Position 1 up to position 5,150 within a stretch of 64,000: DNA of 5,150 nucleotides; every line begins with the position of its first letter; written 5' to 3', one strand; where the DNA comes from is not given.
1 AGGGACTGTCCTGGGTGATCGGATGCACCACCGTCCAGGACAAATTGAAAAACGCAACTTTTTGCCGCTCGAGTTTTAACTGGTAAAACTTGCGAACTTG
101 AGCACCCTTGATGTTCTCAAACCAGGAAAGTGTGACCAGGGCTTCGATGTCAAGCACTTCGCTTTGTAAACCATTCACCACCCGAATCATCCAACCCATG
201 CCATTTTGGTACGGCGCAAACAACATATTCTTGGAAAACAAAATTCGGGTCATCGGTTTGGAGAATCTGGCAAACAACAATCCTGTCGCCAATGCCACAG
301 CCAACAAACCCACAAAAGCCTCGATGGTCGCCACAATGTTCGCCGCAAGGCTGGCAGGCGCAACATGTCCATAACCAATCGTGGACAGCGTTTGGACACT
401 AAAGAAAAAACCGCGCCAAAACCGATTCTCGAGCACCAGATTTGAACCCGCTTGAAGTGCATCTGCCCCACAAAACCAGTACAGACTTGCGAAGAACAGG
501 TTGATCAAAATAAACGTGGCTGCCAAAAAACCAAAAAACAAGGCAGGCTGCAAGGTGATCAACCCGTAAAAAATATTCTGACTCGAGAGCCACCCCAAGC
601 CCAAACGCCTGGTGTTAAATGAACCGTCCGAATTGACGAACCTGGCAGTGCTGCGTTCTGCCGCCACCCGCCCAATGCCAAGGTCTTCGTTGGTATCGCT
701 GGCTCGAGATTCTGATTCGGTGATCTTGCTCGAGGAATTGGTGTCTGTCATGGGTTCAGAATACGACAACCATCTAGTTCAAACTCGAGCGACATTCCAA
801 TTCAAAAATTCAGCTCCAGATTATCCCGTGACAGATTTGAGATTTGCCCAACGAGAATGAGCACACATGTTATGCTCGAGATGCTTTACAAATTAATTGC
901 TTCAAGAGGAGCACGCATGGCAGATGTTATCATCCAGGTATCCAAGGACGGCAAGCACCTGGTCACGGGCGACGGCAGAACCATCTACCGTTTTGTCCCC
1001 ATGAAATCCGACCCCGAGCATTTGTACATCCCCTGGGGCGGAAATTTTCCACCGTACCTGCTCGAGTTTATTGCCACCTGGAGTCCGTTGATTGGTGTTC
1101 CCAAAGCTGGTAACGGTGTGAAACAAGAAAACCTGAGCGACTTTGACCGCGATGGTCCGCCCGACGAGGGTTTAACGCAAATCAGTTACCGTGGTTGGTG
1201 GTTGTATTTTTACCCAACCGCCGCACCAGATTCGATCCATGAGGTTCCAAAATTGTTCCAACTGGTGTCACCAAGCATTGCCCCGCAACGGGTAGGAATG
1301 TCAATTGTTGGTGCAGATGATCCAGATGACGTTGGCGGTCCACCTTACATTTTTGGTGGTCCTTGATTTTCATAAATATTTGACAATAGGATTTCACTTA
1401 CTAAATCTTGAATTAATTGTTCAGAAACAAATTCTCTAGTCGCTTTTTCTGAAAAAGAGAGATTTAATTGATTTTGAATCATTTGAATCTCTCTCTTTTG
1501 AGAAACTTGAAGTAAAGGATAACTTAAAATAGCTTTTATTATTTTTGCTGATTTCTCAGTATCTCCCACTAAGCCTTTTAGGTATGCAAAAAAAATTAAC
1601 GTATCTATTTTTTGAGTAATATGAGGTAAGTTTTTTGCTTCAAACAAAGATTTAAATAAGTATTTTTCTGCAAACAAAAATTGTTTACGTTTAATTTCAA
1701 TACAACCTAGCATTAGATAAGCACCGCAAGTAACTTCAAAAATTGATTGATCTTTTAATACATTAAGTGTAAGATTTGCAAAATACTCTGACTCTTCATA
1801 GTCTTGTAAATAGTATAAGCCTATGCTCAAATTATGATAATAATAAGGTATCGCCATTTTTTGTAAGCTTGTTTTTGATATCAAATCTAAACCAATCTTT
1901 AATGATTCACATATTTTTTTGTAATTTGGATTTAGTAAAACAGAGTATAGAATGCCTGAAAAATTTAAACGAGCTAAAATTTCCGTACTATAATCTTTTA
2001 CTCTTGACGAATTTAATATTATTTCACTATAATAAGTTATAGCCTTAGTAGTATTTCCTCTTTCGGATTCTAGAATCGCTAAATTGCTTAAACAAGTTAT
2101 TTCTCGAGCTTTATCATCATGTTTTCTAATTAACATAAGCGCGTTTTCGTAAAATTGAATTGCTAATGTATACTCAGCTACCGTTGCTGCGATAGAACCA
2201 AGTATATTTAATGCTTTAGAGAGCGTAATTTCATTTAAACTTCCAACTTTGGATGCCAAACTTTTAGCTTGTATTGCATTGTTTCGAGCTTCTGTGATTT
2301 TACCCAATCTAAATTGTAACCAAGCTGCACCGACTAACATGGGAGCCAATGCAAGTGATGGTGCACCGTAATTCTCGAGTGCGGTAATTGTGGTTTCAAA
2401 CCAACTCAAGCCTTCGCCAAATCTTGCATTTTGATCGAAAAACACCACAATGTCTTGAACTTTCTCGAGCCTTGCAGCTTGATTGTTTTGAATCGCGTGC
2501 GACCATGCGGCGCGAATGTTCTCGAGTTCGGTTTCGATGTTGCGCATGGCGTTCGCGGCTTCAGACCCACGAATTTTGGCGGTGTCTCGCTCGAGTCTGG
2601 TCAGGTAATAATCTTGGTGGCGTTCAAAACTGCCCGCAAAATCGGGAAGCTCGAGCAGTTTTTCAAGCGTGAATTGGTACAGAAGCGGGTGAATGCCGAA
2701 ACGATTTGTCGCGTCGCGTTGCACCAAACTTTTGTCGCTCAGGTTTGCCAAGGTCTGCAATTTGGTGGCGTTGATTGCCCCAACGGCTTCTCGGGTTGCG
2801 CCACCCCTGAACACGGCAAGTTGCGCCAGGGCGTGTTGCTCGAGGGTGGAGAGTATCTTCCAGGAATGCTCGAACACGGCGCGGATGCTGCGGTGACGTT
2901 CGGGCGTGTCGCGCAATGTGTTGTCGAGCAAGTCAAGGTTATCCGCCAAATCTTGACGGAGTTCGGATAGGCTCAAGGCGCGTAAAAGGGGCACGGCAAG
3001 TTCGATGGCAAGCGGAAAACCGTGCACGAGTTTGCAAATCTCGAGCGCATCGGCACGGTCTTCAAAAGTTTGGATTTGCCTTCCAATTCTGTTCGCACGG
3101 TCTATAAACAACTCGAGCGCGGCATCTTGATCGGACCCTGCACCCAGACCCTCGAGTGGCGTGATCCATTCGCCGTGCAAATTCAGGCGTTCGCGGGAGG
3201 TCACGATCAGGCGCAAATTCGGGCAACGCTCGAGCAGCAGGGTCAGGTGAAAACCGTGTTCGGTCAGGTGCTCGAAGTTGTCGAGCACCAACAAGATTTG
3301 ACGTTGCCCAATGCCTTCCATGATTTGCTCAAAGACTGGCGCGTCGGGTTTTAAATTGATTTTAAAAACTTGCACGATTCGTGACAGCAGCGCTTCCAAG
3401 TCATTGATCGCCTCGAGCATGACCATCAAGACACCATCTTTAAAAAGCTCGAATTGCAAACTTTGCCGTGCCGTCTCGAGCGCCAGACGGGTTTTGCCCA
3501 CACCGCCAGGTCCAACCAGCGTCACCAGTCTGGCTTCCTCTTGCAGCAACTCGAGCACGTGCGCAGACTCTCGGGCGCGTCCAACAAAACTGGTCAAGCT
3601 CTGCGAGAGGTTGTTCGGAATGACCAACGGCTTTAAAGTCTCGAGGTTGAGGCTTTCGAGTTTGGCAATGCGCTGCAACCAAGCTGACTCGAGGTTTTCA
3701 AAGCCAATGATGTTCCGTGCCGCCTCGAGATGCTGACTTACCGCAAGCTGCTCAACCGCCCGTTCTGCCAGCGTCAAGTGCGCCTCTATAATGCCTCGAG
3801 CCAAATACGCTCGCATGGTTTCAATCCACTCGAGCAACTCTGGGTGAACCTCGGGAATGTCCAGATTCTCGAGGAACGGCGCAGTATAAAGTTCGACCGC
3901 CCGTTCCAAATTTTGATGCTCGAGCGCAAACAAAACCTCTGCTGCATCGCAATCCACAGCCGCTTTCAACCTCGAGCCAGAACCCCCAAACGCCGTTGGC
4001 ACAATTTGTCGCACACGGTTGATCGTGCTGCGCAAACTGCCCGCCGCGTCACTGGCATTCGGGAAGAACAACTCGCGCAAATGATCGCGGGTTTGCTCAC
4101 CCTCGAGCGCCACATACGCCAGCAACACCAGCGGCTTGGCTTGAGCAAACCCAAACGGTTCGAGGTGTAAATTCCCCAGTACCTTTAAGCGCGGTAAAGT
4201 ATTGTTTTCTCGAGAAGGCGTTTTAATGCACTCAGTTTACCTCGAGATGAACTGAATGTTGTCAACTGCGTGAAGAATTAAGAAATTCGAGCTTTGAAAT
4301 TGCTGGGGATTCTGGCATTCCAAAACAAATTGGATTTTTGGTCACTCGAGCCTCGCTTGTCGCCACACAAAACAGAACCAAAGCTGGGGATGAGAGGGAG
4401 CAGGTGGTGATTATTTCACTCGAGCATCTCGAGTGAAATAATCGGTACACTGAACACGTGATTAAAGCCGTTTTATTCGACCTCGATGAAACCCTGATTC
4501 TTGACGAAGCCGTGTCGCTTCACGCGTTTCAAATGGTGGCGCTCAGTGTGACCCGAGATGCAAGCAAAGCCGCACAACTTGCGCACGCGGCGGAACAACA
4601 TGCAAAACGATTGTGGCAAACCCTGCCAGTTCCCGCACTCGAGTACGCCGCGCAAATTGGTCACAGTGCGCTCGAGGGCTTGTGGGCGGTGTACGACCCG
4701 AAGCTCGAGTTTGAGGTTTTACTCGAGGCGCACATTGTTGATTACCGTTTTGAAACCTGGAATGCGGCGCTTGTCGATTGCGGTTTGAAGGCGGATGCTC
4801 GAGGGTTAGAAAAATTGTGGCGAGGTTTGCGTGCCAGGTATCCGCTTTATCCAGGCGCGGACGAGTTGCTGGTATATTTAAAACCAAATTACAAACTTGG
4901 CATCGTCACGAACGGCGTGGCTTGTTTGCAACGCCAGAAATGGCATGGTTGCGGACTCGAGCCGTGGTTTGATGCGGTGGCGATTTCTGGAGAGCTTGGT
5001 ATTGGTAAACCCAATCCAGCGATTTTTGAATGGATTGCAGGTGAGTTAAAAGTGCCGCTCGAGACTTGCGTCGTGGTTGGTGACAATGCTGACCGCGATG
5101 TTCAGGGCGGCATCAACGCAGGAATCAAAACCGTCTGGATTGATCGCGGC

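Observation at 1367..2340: Intragenic composition break: the C-terminal TPR third of the STAND regulator is encoded by AT-rich DNA that nearly lacks CTCGAG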

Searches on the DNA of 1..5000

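Call 59: search_rna_families(source=window, start=1, end=5000, threshold=evalue, max_evalue=0.1)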
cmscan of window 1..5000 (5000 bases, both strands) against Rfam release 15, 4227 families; matches with E-value up to 0.1: 0.
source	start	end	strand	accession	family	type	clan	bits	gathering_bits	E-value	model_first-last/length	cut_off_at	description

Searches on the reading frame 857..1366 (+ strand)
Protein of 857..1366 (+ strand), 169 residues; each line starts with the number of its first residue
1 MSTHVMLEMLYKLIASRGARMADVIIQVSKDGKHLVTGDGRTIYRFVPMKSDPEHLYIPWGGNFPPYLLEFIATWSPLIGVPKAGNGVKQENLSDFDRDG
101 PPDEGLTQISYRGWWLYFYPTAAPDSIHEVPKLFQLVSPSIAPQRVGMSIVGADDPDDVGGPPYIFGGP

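Call 6: search_protein_families(library=pfam, proteins=[window:857-1366:+], max_evalue=0.01)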
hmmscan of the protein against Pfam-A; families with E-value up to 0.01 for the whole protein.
window:857-1366:+ (169 aa): 1 family
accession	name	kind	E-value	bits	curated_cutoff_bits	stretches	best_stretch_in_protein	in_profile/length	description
PF03640.20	Lipoprotein_15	-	1.1e-05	25.3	24.4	1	29-47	5-23/47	Secreted repeat of unknown function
